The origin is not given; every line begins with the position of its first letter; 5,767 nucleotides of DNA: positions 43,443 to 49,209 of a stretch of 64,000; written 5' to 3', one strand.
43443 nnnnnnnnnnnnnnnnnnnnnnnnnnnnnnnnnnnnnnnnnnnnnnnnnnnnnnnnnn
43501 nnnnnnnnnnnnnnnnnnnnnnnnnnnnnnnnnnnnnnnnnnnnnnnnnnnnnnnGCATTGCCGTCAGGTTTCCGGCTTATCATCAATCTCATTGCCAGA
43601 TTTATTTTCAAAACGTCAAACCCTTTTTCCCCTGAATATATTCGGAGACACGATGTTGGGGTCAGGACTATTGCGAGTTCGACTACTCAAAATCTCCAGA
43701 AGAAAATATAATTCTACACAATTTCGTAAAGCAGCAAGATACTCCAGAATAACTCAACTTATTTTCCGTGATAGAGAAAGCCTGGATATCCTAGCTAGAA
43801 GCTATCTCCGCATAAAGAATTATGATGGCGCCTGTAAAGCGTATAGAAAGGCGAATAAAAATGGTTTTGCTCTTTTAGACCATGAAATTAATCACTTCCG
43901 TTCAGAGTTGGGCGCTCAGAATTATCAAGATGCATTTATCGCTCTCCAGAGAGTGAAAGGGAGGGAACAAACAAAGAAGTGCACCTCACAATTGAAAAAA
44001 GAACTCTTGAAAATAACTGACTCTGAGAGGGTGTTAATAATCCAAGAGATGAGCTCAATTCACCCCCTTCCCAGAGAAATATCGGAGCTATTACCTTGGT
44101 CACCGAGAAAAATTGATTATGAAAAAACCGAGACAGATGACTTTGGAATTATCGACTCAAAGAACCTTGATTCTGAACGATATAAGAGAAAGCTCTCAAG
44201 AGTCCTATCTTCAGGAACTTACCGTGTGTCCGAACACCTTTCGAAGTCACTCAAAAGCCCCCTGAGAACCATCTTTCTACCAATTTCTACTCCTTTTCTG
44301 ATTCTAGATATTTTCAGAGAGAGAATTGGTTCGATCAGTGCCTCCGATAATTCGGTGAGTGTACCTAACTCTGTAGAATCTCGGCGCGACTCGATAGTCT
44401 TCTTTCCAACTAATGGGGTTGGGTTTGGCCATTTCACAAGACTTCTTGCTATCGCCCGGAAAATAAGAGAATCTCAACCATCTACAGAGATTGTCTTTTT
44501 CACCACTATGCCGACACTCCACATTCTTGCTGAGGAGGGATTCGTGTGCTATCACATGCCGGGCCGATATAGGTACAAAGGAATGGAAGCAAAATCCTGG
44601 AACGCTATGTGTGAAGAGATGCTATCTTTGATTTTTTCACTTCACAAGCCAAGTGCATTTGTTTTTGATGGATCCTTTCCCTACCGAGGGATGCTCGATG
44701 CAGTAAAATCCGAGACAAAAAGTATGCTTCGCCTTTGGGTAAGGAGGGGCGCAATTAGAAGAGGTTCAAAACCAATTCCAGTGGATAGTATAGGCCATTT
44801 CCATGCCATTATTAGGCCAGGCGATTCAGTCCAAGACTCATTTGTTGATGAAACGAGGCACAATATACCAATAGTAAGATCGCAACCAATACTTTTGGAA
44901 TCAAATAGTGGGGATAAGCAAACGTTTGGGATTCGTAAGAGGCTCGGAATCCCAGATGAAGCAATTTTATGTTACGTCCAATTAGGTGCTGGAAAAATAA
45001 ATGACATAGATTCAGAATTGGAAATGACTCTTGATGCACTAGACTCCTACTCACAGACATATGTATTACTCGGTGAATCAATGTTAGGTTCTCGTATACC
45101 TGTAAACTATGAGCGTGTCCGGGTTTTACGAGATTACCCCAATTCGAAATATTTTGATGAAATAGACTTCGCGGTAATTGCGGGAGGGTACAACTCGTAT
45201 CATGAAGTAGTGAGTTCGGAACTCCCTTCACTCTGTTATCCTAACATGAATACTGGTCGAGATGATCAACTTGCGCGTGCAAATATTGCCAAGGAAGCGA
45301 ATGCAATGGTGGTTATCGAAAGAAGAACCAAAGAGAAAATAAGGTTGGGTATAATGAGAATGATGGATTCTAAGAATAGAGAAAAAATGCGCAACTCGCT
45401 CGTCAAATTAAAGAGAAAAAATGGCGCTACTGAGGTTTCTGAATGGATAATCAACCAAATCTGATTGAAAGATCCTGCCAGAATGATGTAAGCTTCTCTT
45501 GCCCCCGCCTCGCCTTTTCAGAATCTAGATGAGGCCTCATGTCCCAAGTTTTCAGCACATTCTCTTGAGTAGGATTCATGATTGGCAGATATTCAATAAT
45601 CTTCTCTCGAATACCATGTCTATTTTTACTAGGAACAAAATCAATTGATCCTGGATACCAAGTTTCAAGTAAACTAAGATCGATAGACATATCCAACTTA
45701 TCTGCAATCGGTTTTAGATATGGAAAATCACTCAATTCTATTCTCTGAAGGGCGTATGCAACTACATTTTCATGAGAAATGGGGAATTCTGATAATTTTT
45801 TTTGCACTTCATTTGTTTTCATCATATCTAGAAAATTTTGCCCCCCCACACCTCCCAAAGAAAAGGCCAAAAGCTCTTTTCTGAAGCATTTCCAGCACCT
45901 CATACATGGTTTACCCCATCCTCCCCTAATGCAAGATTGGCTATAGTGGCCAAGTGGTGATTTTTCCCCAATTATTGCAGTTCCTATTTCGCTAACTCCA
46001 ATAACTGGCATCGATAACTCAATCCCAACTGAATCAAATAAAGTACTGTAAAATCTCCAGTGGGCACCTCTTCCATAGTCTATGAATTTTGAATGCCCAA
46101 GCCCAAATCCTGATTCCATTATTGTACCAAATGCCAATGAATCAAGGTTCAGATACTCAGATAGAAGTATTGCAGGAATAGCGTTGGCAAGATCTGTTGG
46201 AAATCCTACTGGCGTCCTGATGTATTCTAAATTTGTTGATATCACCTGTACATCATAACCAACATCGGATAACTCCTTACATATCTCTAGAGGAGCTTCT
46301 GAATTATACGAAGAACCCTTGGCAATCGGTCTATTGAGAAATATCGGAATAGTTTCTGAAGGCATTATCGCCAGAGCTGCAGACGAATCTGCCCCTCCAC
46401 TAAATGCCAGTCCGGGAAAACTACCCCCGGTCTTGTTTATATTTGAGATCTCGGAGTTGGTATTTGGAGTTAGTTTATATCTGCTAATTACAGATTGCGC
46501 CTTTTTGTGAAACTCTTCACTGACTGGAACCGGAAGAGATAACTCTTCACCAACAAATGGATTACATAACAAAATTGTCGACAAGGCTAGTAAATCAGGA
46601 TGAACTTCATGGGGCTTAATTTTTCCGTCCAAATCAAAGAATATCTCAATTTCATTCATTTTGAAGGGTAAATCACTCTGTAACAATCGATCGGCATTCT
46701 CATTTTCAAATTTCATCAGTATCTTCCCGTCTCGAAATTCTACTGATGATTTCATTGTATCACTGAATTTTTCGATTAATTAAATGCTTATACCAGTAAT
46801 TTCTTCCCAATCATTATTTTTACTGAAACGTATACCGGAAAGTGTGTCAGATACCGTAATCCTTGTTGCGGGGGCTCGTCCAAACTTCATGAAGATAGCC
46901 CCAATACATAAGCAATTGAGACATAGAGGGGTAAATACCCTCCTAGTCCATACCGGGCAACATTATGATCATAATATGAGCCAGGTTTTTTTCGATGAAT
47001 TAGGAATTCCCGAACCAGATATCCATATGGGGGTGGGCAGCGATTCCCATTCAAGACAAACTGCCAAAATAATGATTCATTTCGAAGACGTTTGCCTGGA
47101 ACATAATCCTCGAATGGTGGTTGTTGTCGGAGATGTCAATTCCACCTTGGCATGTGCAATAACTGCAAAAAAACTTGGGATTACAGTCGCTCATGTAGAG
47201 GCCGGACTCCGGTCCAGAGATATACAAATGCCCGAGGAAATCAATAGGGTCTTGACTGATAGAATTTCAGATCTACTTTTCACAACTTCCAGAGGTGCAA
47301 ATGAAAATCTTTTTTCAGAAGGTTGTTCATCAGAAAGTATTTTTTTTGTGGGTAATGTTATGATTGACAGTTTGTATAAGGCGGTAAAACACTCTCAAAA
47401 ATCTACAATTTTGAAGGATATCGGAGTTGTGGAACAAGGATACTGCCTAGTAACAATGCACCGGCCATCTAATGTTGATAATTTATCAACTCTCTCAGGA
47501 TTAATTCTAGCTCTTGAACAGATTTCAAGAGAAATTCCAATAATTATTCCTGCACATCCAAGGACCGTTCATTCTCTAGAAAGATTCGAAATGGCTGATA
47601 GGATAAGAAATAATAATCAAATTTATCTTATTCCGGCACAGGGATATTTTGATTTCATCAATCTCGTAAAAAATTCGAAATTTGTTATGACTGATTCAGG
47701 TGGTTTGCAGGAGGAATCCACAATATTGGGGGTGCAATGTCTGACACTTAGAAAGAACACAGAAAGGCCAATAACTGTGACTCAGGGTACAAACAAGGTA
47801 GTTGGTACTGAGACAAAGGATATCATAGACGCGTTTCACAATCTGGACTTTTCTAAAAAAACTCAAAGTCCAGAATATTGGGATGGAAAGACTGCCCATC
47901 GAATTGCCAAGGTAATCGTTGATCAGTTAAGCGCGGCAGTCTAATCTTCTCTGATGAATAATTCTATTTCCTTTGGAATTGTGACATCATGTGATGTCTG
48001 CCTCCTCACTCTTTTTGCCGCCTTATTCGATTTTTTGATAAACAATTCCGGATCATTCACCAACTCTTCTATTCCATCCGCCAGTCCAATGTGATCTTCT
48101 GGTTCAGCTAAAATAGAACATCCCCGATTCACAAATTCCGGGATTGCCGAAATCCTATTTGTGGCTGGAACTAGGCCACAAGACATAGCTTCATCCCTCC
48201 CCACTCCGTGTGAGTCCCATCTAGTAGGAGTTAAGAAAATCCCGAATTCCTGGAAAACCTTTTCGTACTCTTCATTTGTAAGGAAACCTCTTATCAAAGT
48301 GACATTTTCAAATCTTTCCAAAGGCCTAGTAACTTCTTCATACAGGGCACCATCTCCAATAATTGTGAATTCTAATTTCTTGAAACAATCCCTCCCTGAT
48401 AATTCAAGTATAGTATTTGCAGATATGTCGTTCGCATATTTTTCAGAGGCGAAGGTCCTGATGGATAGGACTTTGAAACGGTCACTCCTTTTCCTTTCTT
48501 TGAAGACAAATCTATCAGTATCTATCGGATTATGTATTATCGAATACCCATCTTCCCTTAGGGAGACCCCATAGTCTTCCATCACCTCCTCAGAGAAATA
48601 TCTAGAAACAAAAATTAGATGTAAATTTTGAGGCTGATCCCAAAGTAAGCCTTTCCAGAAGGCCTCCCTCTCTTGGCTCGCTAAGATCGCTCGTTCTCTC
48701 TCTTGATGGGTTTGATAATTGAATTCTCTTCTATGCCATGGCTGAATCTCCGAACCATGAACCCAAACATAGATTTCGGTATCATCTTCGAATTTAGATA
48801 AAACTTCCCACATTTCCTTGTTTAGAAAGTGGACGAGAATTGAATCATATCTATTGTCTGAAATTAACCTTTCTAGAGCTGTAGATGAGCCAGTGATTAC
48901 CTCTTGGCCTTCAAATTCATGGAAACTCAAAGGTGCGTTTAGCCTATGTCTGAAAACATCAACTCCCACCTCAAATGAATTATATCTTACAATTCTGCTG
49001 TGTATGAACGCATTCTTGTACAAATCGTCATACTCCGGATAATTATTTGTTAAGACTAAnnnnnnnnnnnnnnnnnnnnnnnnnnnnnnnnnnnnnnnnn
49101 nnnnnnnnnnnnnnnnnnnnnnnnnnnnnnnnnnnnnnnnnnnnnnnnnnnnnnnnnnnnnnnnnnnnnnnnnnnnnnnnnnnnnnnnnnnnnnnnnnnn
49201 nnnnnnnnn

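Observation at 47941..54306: Roughly 2,110-aa four-glycosyltransferase polyprotein with a ~480-aa helical N-terminus: candidate single-polypeptide glycan polymerase with a built-in ruler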

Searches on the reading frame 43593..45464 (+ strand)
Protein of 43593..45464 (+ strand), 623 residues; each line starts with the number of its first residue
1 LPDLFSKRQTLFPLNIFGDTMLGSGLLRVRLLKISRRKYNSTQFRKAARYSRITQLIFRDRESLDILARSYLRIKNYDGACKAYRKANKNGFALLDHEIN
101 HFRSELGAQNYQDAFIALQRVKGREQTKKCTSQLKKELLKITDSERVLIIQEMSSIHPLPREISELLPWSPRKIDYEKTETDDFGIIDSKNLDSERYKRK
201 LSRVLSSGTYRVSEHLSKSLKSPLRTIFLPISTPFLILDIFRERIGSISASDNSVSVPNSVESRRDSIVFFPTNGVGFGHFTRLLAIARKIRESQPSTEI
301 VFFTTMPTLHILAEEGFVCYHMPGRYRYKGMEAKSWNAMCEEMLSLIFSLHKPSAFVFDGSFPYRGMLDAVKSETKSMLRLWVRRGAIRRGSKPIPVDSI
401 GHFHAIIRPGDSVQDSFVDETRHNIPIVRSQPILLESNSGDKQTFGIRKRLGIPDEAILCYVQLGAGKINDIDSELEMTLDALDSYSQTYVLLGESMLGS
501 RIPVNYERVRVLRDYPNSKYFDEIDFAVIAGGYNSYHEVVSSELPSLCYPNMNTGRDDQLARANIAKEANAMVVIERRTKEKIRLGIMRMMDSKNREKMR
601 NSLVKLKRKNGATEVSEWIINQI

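Call 10: search_protein_families(library=pfam, proteins=[window:43593-45464:+], max_evalue=0.001)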
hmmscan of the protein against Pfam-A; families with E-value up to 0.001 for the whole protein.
window:43593-45464:+ (623 aa): 0 families

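Call 58: search_protein_families(library=ncbifam, proteins=[window:43593-45464:+], max_evalue=0.00001)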
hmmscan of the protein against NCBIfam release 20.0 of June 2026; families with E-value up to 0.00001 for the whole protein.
window:43593-45464:+ (623 aa): 0 families

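Call 73: search_protein_families(library=pfam, proteins=[window:43593-45464:+], max_evalue=0.01)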
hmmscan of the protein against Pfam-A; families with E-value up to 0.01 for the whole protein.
window:43593-45464:+ (623 aa): 1 family
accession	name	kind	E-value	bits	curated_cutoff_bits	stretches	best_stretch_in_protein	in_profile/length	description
PF07719.23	TPR_2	-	0.0031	17.9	27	0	64-87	4-27/34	Tetratricopeptide repeat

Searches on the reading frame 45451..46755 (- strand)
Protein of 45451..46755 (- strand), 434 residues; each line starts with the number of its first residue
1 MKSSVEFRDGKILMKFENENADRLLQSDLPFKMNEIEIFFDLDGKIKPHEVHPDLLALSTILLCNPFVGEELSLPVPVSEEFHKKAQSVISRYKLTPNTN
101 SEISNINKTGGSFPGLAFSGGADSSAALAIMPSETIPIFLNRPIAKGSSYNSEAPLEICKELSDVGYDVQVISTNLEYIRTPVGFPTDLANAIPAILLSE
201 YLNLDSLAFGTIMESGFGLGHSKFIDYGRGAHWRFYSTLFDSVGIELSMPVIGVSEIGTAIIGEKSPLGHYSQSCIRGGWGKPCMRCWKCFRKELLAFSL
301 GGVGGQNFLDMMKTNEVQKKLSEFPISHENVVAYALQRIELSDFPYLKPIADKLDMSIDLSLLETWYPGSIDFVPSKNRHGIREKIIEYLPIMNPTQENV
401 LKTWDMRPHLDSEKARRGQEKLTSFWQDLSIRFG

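Call 10: search_protein_families(library=pfam, proteins=[window:45451-46755:-], max_evalue=0.001)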
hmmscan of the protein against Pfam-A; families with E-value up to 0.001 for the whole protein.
window:45451-46755:- (434 aa): 1 family
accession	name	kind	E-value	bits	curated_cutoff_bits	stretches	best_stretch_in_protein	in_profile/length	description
PF19932.4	DUF6395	-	1e-42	146.5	25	1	237-405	3-174/174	Family of unknown function (DUF6395)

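Call 58: search_protein_families(library=ncbifam, proteins=[window:45451-46755:-], max_evalue=0.00001)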
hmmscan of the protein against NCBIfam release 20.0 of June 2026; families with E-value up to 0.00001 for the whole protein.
window:45451-46755:- (434 aa): 0 families

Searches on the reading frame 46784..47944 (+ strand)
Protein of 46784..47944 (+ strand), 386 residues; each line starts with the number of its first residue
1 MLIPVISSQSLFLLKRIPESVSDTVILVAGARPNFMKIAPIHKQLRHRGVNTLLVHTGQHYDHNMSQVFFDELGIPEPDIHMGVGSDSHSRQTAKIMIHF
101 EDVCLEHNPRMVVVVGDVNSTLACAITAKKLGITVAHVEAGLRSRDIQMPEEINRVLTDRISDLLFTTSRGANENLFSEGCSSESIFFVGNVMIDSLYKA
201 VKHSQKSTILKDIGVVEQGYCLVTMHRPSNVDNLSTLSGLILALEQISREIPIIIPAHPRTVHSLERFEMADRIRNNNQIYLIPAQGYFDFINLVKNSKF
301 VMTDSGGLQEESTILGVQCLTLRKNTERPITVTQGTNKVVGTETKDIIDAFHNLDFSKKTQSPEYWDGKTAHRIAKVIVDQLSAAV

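Call 10: search_protein_families(library=pfam, proteins=[window:46784-47944:+], max_evalue=0.001)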
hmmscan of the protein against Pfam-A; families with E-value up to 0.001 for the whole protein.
window:46784-47944:+ (386 aa): 1 family
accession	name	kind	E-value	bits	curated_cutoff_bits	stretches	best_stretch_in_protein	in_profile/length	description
PF02350.25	Epimerase_2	-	4.7e-105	351.7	30.6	1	46-378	5-346/347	UDP-N-acetylglucosamine 2-epimerase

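Call 58: search_protein_families(library=ncbifam, proteins=[window:46784-47944:+], max_evalue=0.00001)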
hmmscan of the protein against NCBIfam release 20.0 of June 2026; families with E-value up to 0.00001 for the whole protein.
window:46784-47944:+ (386 aa): 2 families
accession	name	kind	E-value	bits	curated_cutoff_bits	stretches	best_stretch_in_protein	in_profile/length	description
TIGR00236.1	wecB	equivalog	4.5e-92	309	210.15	1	25-378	3-362/366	non-hydrolyzing UDP-N-acetylglucosamine 2-epimerase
TIGR03568.1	NeuC_NnaA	equivalog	2.9e-25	88.9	235.9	1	25-378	3-365/365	UDP-N-acetylglucosamine 2-epimerase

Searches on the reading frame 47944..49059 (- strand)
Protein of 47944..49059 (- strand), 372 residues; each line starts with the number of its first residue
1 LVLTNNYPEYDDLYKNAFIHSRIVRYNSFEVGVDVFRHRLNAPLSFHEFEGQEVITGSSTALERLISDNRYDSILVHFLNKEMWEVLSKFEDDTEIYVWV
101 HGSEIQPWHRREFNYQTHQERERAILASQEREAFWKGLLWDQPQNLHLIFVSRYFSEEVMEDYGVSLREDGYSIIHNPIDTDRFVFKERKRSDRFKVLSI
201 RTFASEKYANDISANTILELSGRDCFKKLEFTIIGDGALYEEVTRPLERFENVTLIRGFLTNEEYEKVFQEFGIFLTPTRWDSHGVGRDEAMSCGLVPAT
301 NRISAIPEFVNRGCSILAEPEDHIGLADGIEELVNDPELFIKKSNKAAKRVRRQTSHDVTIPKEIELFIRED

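Call 8: search_protein_families(library=pfam, proteins=[window:47944-49059:-], max_evalue=10)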
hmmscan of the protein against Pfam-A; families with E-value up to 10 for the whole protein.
window:47944-49059:- (372 aa): 6 families
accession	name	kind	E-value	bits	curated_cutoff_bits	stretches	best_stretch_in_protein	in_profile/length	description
PF13692.12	Glyco_trans_1_4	-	6e-11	43.2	27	1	226-336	32-142/142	Glycosyl transferases group 1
PF00534.26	Glycos_transf_1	-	1.4e-10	41.4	26.4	1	182-350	3-168/172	Glycosyl transferases group 1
PF13524.12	Glyco_trans_1_2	-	0.00039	20.8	25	1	228-355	14-133/144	Glycosyl transferase-like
PF13439.12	Glyco_transf_4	-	0.00092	19.7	28.5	1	57-183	59-170/170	Glycosyltransferase Family 4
PF07432.18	Hc1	-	0.043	14.1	23.5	1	326-355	7-37/57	Histone H1-like protein Hc1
PF14536.11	DUF4441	-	0.071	13.7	24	1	60-89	55-84/116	Domain of unknown function (DUF4441)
